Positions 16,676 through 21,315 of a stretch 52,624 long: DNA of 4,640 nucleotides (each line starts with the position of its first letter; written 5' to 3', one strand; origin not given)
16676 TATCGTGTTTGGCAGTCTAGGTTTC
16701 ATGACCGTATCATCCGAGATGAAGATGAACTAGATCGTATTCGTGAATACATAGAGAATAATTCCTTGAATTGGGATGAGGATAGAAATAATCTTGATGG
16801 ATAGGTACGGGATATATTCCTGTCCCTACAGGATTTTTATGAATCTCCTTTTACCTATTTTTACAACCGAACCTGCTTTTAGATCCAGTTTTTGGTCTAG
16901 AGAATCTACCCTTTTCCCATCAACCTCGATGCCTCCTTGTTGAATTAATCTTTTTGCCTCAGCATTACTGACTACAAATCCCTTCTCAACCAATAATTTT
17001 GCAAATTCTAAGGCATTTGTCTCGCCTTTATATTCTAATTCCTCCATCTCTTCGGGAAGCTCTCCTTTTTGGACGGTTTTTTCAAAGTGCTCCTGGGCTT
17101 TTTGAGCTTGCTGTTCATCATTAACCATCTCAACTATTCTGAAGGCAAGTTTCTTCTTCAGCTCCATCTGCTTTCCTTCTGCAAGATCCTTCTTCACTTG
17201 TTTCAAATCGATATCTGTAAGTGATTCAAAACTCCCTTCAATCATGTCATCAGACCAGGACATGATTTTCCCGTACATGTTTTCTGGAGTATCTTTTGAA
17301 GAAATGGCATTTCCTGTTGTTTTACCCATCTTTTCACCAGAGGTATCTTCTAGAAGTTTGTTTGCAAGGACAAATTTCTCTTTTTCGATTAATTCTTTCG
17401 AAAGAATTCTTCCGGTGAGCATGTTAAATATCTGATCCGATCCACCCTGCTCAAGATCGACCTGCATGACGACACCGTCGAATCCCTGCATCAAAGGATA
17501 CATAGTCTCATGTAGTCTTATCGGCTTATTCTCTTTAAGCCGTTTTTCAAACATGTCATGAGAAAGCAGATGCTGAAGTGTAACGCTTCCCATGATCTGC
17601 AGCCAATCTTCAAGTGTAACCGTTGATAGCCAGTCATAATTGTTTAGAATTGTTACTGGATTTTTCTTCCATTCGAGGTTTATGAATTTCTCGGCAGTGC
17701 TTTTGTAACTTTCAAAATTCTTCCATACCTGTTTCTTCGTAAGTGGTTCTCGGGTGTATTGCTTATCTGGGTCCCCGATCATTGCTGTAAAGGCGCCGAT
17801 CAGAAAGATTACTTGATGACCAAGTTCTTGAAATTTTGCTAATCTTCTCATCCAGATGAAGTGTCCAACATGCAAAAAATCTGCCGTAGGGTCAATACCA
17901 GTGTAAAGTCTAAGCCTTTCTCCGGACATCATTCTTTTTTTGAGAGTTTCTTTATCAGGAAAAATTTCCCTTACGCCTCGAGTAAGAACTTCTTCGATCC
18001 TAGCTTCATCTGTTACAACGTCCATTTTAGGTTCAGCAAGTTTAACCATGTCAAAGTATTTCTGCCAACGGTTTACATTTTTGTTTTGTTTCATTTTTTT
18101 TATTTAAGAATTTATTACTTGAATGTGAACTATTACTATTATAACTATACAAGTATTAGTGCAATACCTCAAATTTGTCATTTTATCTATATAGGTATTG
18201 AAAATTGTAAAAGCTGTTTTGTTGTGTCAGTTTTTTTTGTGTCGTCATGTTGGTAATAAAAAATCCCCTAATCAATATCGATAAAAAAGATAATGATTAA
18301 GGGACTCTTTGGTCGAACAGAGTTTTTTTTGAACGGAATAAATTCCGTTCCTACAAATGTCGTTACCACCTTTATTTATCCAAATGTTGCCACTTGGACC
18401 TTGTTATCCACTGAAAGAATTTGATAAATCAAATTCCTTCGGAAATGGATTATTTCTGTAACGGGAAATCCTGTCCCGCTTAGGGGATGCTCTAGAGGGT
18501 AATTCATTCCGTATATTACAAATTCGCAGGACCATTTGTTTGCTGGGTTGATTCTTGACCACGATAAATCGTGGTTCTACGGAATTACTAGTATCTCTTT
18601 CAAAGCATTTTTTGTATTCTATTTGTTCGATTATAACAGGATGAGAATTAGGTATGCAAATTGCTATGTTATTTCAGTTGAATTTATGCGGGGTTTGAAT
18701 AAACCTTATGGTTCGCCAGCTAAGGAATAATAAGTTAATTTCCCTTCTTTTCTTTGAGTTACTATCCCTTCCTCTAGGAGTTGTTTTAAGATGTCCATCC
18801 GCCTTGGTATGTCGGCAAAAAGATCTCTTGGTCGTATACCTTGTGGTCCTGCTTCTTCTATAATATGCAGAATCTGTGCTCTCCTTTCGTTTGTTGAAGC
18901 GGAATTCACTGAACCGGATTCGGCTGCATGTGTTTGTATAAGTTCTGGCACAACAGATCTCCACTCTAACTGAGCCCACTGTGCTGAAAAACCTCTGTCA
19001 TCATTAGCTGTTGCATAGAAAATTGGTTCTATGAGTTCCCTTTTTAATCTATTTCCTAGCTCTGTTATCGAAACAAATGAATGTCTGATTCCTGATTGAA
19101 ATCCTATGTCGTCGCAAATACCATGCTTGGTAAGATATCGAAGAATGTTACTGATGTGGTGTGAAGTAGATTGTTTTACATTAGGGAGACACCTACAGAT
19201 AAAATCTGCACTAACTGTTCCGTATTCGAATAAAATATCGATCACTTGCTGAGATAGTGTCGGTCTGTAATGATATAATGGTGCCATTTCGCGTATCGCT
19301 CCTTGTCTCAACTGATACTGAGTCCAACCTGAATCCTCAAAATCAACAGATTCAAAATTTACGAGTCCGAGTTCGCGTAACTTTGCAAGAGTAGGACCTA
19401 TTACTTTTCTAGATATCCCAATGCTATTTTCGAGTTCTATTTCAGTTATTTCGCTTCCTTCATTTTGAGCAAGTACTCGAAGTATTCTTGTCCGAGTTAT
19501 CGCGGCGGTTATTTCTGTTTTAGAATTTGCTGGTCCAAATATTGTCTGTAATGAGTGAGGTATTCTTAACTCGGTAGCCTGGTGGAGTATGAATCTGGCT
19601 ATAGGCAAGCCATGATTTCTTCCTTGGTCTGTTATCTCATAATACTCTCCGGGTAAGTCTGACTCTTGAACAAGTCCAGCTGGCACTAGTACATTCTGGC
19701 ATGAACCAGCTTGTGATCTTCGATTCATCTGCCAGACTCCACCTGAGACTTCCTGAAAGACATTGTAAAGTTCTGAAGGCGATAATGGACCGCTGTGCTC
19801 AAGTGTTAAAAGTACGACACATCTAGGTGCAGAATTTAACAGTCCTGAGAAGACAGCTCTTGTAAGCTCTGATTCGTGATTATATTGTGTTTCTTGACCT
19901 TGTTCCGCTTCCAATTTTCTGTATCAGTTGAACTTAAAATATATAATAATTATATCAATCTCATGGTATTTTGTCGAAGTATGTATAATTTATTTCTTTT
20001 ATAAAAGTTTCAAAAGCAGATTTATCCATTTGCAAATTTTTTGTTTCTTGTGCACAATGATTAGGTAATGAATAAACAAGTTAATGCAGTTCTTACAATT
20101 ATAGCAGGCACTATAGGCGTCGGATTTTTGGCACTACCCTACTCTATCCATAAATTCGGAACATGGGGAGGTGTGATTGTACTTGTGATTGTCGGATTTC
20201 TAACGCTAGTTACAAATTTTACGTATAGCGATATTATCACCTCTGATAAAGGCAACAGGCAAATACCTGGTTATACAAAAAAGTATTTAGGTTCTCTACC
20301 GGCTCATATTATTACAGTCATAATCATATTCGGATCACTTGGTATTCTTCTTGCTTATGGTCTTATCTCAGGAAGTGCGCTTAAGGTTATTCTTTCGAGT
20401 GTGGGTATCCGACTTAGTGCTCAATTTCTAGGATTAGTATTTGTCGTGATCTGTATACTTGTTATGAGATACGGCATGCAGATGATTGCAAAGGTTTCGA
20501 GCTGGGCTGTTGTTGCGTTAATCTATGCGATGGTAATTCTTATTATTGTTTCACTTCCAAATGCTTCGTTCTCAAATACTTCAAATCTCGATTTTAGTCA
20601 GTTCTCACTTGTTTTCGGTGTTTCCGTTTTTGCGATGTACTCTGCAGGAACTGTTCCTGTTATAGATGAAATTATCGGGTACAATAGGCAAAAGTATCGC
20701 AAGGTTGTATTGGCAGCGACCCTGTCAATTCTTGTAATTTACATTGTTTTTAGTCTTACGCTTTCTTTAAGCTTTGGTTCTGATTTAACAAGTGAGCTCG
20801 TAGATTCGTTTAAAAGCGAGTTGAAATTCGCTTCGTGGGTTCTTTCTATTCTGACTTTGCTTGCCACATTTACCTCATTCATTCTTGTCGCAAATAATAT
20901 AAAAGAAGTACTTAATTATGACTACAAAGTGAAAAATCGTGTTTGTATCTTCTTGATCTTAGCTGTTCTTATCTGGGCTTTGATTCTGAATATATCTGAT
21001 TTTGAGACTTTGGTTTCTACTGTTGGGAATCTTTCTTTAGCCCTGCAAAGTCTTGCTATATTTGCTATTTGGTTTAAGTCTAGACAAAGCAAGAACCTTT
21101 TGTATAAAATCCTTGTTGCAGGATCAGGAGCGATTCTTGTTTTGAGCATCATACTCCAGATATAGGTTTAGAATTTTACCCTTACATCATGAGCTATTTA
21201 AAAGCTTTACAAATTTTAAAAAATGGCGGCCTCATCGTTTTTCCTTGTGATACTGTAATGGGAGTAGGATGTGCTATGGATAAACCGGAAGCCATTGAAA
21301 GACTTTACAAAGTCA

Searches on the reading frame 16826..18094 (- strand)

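Call 17: search_protein_families(library=ncbifam, proteins=[window:16826-18094:-], max_evalue=0.00001)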
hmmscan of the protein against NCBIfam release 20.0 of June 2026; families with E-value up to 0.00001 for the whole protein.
window:16826-18094:- (422 aa): 2 families
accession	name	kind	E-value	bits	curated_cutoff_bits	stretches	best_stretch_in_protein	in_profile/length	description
TIGR00234.1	tyrS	equivalog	9.4e-97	324.6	113.8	1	31-421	5-403/406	tyrosine--tRNA ligase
NF006330.0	PRK08560.1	equivalog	2.2e-20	73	220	1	35-278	8-246/342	tyrosine--tRNA ligase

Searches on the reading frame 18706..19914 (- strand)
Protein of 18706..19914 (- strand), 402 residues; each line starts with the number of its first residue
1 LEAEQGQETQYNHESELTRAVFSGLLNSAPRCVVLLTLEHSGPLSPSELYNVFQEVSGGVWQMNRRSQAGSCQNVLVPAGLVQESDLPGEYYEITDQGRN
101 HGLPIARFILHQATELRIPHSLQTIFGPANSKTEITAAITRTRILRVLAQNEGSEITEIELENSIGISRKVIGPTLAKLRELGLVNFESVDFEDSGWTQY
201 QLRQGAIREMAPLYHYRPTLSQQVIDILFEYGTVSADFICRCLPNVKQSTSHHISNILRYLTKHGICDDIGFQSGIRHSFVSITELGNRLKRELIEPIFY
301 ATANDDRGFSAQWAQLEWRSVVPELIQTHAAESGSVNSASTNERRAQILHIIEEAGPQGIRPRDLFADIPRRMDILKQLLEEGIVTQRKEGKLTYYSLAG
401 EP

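Call 17: search_protein_families(library=ncbifam, proteins=[window:18706-19914:-], max_evalue=0.00001)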
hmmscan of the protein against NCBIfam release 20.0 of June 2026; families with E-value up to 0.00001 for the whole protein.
window:18706-19914:- (402 aa): 1 family
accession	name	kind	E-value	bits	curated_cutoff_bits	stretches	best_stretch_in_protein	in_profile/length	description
NF033788.1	HTH_metalloreg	subfamily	3.2e-11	42.9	55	0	137-188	9-58/77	metalloregulator ArsR/SmtB family transcription factor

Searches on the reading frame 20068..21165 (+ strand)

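Call 17: search_protein_families(library=ncbifam, proteins=[window:20068-21165:+], max_evalue=0.00001)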
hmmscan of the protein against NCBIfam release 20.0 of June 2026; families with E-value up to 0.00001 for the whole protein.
window:20068-21165:+ (365 aa): 3 families
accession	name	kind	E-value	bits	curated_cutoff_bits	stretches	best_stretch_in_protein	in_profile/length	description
TIGR00837.1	araaP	subfamily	6.1e-12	45.5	350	1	9-360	4-379/381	aromatic amino acid transporter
TIGR00814.1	stp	subfamily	3.5e-08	32.9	525.8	1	8-236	9-254/397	serine/threonine transporter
TIGR00912.1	2A0309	subfamily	8.3e-06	25.4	139.55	0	8-321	9-335/357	endospore germination permease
